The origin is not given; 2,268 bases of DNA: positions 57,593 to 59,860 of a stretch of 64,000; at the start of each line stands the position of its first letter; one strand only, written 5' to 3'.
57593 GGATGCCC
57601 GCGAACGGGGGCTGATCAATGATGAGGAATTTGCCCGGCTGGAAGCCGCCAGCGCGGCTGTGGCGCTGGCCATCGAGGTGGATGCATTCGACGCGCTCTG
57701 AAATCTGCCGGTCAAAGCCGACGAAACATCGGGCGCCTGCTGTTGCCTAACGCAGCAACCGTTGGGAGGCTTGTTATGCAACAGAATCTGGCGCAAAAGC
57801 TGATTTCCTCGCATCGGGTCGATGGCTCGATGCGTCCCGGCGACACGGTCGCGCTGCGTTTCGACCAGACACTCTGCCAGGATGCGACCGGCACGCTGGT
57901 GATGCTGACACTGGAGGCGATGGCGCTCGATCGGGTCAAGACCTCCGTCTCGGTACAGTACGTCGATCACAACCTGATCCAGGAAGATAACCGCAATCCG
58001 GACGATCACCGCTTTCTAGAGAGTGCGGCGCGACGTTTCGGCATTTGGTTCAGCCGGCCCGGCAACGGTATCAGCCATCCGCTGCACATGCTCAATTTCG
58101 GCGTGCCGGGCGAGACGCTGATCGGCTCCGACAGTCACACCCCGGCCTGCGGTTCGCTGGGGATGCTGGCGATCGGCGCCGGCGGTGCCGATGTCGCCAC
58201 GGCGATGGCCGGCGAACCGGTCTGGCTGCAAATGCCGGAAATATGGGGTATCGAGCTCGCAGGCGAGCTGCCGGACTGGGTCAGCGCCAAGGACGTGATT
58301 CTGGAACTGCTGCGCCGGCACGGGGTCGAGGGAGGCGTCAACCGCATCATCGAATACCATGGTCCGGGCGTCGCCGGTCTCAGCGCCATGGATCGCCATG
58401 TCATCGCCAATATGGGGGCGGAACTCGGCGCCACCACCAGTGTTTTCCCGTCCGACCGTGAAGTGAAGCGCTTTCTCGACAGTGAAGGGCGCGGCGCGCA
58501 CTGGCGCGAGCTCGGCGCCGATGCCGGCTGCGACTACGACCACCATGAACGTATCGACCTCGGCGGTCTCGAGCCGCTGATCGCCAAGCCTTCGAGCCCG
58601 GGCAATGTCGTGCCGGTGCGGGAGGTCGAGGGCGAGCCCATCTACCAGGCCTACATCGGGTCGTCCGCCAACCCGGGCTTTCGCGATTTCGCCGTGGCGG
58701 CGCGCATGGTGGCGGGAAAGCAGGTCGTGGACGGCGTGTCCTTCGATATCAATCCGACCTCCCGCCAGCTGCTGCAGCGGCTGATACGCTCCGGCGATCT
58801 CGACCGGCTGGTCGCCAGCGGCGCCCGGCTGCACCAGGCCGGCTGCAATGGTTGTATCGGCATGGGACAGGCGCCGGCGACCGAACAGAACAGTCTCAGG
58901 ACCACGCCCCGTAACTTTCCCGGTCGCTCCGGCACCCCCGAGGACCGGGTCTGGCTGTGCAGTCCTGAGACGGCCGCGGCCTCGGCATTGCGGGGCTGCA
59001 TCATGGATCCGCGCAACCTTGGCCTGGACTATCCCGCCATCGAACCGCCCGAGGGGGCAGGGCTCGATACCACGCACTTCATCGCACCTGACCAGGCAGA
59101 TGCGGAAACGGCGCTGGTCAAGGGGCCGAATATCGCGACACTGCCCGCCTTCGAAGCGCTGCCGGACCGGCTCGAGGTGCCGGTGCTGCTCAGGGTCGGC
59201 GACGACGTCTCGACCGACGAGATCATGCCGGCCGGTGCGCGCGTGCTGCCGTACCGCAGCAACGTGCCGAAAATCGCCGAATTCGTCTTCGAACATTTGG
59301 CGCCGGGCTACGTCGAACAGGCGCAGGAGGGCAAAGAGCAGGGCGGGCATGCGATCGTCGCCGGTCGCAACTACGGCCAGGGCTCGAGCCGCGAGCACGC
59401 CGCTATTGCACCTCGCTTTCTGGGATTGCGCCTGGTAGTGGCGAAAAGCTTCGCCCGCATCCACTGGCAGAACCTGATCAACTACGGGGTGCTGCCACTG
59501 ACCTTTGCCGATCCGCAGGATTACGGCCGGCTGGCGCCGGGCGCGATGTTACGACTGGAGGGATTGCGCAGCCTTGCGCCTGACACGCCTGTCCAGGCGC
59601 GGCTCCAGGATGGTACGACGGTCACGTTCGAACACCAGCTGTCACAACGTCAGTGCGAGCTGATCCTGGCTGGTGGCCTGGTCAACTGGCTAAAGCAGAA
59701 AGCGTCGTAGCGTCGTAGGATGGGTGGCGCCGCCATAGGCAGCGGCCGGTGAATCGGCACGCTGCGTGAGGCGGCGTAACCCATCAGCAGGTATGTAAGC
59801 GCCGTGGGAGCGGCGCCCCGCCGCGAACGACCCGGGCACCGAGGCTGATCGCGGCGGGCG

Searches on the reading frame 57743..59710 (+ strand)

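Call 3: search_protein_families(library=pfam, proteins=[window:57743-59710:+])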
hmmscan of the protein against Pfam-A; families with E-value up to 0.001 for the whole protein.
window:57743-59710:+ (655 aa): 2 families
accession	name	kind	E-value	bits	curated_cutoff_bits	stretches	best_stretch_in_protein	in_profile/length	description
PF00330.25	Aconitase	-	1.1e-89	302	28.7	2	19-295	2-306/463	Aconitase family (aconitate hydratase)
PF00694.25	Aconitase_C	-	2.4e-23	83.3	22.8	1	524-590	63-130/131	Aconitase C-terminal domain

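Call 4: search_protein_families(library=ncbifam, proteins=[window:57743-59710:+])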
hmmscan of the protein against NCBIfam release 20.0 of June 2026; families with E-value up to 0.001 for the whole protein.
window:57743-59710:+ (655 aa): 26 families (the best 25 are shown)
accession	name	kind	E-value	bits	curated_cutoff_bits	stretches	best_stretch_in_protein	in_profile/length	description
NF005558.0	PRK07229.1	equivalog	2.3e-271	902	612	1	12-654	1-645/647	aconitate hydratase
TIGR01342.1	acon_putative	hypoth_equivalog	1.6e-222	740.4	719.15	1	16-654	2-649/655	putative aconitate hydratase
TIGR01340.1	aconitase_mito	equivalog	1e-99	334.9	825.35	1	20-649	38-744/745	aconitate hydratase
NF001614.1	PRK00402.1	subfamily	4.7e-95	318.7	385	1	15-424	2-415/415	aconitase/3-isopropylmalate dehydratase large subunit family protein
TIGR02086.1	IPMI_arch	subfamily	1.7e-86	290.5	410.15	1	14-424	1-410/411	3-isopropylmalate dehydratase/homoaconitate hydratase family large subunit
TIGR01343.1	hacA_fam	subfamily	9.9e-86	287.9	385.7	1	16-424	2-412/412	homoaconitate hydratase family protein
TIGR02083.1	LEU2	equivalog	4.3e-69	233.5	610.65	1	16-425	3-418/419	3-isopropylmalate dehydratase large subunit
NF008503.0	PRK11413.1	equivalog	5.4e-69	232.9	641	3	13-296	34-315/753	hydratase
NF040615.1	HacA_Meth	equivalog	8.8e-62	209.2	550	1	16-422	3-417/419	homoaconitase large subunit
NF009520.0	PRK12881.1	subfamily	4.5e-59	200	905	2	70-294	137-387/893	aconitate hydratase AcnA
NF006757.0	PRK09277.1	subfamily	4.8e-59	199.9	686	2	72-296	141-389/888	aconitate hydratase AcnA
NF009116.0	PRK12466.1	subfamily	1.6e-58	198.4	531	2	12-294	3-305/472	3-isopropylmalate dehydratase large subunit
TIGR00139.1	h_aconitase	equivalog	6.4e-55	186.8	529.9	2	257-588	277-635/709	homoaconitase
NF004016.0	PRK05478.1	subfamily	6.8e-54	183.1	510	2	12-294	2-303/468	3-isopropylmalate dehydratase large subunit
TIGR01341.1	aconitase_1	equivalog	1.6e-52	178.3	945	2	74-319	125-392/876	aconitate hydratase AcnA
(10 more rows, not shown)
